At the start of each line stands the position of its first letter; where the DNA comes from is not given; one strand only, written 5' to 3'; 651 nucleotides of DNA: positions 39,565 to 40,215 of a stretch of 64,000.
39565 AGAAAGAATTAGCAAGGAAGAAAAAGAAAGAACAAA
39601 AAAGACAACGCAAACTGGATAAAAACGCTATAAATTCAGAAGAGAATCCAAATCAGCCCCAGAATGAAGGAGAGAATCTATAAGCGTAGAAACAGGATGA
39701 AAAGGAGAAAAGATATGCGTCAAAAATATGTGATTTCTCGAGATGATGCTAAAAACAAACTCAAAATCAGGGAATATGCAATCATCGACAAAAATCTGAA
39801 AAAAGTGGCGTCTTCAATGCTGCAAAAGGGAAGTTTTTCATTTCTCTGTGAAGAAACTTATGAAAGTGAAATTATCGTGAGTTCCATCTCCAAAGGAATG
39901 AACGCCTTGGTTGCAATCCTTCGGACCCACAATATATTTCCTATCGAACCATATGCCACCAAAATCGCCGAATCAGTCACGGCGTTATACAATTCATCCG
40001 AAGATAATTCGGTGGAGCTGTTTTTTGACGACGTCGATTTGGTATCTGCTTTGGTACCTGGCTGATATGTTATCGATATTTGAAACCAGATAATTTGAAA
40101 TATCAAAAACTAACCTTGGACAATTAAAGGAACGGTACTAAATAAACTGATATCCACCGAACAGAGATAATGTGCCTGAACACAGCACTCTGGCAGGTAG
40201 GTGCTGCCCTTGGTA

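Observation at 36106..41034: Decayed integrative island inserted at tRNA-Ala(GGC), bounded by a 34-bp copy of the tRNA 3' half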

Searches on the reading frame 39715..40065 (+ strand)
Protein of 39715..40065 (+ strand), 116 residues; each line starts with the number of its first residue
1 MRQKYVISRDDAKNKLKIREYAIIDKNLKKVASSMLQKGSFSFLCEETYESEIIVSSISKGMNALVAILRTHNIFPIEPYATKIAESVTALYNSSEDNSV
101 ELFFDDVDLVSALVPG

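Call 7: search_protein_families(library=pfam, max_evalue=0.1, proteins=[window:39715-40065:+])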
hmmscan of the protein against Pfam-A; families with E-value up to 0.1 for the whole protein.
window:39715-40065:+ (116 aa): 0 families

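Call 28: search_protein_families(library=ncbifam, max_evalue=0.1, proteins=[window:39715-40065:+])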
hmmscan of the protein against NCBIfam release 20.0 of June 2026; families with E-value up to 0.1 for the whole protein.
window:39715-40065:+ (116 aa): 0 families

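Call 54: search_protein_families(library=phrogs, max_evalue=0.01, proteins=[window:39715-40065:+])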
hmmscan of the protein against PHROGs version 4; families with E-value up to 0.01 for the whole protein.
window:39715-40065:+ (116 aa): 0 families

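Call 57: find_homologous_proteins(query=window:39715-40062:+, max_evalue=0.001)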
Query window:39715-40062:+ (116 aa): 651 proteins with E <= 0.001 among 654 candidates; the best 120 are listed.
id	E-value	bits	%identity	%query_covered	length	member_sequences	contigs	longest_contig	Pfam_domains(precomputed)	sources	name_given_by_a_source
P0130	2.5e-62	225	98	96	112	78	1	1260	-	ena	-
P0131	1.7e-59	216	91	100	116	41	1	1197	-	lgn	-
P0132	3.2e-59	215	94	96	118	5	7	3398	-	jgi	jgi:hypothetical protein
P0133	4.0e-59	215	92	99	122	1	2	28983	-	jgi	jgi:hypothetical protein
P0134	4.5e-59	215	95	96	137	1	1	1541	-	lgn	-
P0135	7.6e-59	214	91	100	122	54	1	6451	-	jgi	jgi:hypothetical protein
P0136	1.5e-58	213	92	97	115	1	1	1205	-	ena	-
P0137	1.9e-58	213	94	96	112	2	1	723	-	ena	-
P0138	2.8e-58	212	91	100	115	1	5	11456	-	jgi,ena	-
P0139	2.9e-58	212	95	96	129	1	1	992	-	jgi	jgi:hypothetical protein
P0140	3.5e-58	212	92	96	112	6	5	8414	-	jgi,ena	-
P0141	4.1e-58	211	93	96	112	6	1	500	-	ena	-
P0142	4.4e-58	211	92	97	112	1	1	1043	-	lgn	-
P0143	4.6e-58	211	91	97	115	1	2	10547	-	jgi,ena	-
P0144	4.7e-58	211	93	96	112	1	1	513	-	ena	-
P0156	3.6e-57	208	91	97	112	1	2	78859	-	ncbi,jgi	jgi:hypothetical protein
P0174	4.5e-56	205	92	95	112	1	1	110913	-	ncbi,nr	ncbi:MAG: hypothetical protein SRB2_02963 [Desulfobacteraceae bacterium Eth-SRB2]|nr:MAG: hypothetic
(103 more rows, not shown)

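Call 59: find_encoding_contigs(protein=P0156, flank=8000, max_places=2)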
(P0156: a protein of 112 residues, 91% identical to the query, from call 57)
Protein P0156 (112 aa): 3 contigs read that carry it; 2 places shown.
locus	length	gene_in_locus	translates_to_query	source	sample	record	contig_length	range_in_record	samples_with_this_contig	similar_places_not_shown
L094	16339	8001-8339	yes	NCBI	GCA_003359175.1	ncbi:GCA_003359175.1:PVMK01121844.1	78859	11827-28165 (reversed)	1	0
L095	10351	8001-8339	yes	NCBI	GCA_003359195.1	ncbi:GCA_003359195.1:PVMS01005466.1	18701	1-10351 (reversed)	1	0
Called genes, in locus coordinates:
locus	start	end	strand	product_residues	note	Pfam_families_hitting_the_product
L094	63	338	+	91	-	-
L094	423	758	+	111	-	PF00581:Rhodanese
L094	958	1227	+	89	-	PF00216:Bac_DNA_binding, PF18291:HU-HIG (weak)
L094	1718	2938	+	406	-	PF18572:T6PP_N, PF21141:T6PP_C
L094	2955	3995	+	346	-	PF00702:Hydrolase, PF13419:HAD_2, PF03636:Glyco_hydro_65N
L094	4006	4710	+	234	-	PF03636:Glyco_hydro_65N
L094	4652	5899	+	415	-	PF03632:Glyco_hydro_65m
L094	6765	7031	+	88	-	-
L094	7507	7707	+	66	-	PF00313:CSD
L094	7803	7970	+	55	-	-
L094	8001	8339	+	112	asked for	-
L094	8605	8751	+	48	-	PF00313:CSD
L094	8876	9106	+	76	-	-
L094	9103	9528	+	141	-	PF04028:DUF374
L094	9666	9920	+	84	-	PF00216:Bac_DNA_binding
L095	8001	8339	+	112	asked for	-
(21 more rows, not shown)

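Call 62: find_encoding_contigs(protein=P0174, flank=8000, max_places=2)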
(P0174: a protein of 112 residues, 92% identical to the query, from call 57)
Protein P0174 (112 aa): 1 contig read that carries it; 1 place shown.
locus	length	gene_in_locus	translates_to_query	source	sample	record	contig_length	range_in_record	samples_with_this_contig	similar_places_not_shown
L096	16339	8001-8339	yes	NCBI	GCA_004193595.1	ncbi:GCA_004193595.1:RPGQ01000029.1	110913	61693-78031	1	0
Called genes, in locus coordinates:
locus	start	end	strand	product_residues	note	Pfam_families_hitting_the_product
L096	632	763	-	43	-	-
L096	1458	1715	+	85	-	-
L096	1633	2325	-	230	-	PF05494:MlaC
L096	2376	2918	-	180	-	PF04307:YdjM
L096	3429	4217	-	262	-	PF00685:Sulfotransfer_1, PF13469:Sulfotransfer_3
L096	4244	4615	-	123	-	PF00072:Response_reg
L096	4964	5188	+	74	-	PF05635:23S_rRNA_IVP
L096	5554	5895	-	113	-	PF07883:Cupin_2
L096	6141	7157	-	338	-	PF01797:Y1_Tnp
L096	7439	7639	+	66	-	PF00313:CSD, PF08206:OB_RNB (faint)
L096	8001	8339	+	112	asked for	-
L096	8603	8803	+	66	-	PF00313:CSD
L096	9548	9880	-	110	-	PF13248:Zn_ribbon_3 (weak)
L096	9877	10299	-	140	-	-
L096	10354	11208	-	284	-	PF00248:Aldo_ket_red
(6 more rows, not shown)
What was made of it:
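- In Eth-SRB2 the block lies beside a Y1 transposase gene (call 62).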

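Call 64: find_related_loci(query=window:39715-40062:+, collection=metagenome_contigs, flank=8000)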
Query window:39715-40062:+ (116 aa) in metagenome_contigs; peptide patterns used: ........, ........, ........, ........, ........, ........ (x = any residue, [..] = any of these).
402 stretches matched a pattern; 156 encode a relative of the query (tblastn E <= 1e-3); the best 80 are kept; 80 distinct loci.
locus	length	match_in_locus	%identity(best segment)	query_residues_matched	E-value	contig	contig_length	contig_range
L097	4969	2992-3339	98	1-116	8e-74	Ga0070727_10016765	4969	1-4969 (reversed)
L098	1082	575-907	95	1-111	2e-72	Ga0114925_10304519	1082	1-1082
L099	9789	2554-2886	96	1-111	7e-68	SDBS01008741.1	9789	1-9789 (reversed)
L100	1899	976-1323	91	1-116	4e-70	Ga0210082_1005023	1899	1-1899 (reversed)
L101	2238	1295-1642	90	1-116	9e-69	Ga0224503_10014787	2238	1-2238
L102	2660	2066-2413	90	1-116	4e-68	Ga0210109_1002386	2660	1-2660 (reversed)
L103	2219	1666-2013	91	1-116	6e-69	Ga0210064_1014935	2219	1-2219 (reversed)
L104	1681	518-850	95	1-111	2e-69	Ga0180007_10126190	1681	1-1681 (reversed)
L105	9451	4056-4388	94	1-111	1e-66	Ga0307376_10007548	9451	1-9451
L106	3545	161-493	94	1-111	6e-67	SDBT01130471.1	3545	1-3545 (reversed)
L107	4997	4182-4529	90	1-116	4e-66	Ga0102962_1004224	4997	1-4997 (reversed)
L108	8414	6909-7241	92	1-111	3e-66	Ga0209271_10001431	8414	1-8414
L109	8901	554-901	89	1-116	4e-66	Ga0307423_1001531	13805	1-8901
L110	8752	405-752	90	1-116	5e-66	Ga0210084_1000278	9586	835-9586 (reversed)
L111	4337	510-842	94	1-111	5e-66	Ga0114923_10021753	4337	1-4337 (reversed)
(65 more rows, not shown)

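Call 75: find_related_loci(query=window:39715-40062:+, collection=viral_contigs, flank=10000)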
Query window:39715-40062:+ (116 aa) in viral_contigs; peptide patterns used: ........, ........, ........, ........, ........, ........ (x = any residue, [..] = any of these).
13 stretches matched a pattern, but none encodes a relative of the query by tblastn (E <= 1e-3).

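Call 82: search_solved_structures(query=A8, max_evalue=1)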
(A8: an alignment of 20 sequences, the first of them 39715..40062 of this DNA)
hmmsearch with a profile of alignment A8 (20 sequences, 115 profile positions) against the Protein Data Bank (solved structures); distinct sequences matched with E-value up to 1: 1.
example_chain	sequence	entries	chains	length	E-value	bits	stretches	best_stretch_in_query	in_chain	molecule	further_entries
9c2h_B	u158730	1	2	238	0.46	13.9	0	79-101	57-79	Antibody Fab NP3-B4 Heavy Chain (variable region)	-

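Call 84: predict_structure(alignment_id=A8)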
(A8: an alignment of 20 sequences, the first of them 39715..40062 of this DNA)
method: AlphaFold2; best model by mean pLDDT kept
length: 116 residues; sequences in the alignment: 20
mean_pLDDT: 65.7   pTM: 0.57
mean pLDDT of the five models: 65.7, 64.9, 62.6, 48.8, 48.1
residues with pLDDT >= 90: 0; 70-90: 46; 50-70: 51; < 50: 19
segments of 3 or more residues with pLDDT < 50: 28-31, 33-37, 112-116
pLDDT, mean of each block of 10 residues (from residue 1): 66 68 52 49 57 79 83 66 81 73 61 44
secondary structure, 60 per line:
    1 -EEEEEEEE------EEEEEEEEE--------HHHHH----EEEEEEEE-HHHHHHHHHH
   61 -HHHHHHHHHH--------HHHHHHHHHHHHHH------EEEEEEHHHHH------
elements in order: E2-9 E16-24 H33-37 E42-49 H51-60 H62-71 H80-93 E100-105 H106-110

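Call 86: fold_search(model_id=the predicted structure, library=pdb)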
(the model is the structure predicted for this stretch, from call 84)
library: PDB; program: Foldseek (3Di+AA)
matches with E <= 10: 256; with E <= 0.001: 0
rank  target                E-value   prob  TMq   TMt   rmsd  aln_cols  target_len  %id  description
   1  7okt_B                1.2e+00  0.08  0.28  0.23  10.6       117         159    8  X-ray structure of soluble EPCR in C2221 space group (released 2022-04-27)
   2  4prh_A                1.3e+00  0.08  0.29  0.16  12.5       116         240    9  Crystal structure of TK3 TCR-HLA-B*35:08-HPVG-D5 complex (released 2014-04-30)
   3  7okt_A                1.3e+00  0.07  0.26  0.20  11.6       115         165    8  X-ray structure of soluble EPCR in C2221 space group (released 2022-04-27)
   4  7jmk_D                1.4e+00  0.14  0.31  0.14   6.4        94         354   14  GTP-specific succinyl-CoA synthetase complexed with Mg-GDP in space group P32 (released 2021-03-10)
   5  4d8o                  1.4e+00  0.07  0.21  0.06   8.8        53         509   15  Crystal Structure of the ankyrin-B ZU5-ZU5-UPA-DD tandem (released 2012-03-28)
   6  1ri6                  1.6e+00  0.10  0.18  0.07   5.3        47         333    4  Structure of a putative isomerase from E. coli (released 2003-11-25)
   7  6uj8_A                1.6e+00  0.06  0.26  0.14  12.9       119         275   13  Crystal structure of HLA-B*07:02 with wild-type IDH2 peptide (released 2021-05-05)
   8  6no0_A                1.8e+00  0.14  0.33  0.20   5.8        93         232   15  ADP bound to ATP-grasp fold of Blastocystis hominis succinyl-CoA synthetase (released 2019-07-17)
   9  7xqu_D                1.8e+00  0.08  0.29  0.15  13.1       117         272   14  The structure of FLA-E*00301/EM-FECV-10 (released 2023-11-08)
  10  8ysx_K                1.8e+00  0.05  0.23  0.13  13.2       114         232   14  canine immunoproteasome 20S subunit in complex with compound 2 (released 2024-07-31)
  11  9k2r_A                2.0e+00  0.07  0.27  0.14  12.7       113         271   14  Human T cell receptor (TRAV24*01/TRBV27*01) in complex with HLA-C*1202 and IY11 peptide (released 2025-09-17)
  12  5jir_B                2.0e+00  0.03  0.19  0.07  14.4       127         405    9  Crystal structure of Treponema pallidum protein Tp0624 (released 2016-11-23)
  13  5iro_A                2.1e+00  0.11  0.34  0.17  13.2       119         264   12  Crystal structure of a complex between the Human adenovirus type 4 E3-19K protein and MHC class molecule HLA-A2/TAX (released 2016-08-24)
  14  6k07_A                2.1e+00  0.05  0.19  0.12  12.4       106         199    8  Crystal structure of REV7(R124A) in complex with a Shieldin3 fragment (released 2019-12-11)
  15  6no3_A                2.2e+00  0.15  0.39  0.23   6.1       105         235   17  ADP bound to V113bL mutant ATP-grasp fold of Blastocystis hominis succinyl-CoA synthetase (released 2019-07-17)
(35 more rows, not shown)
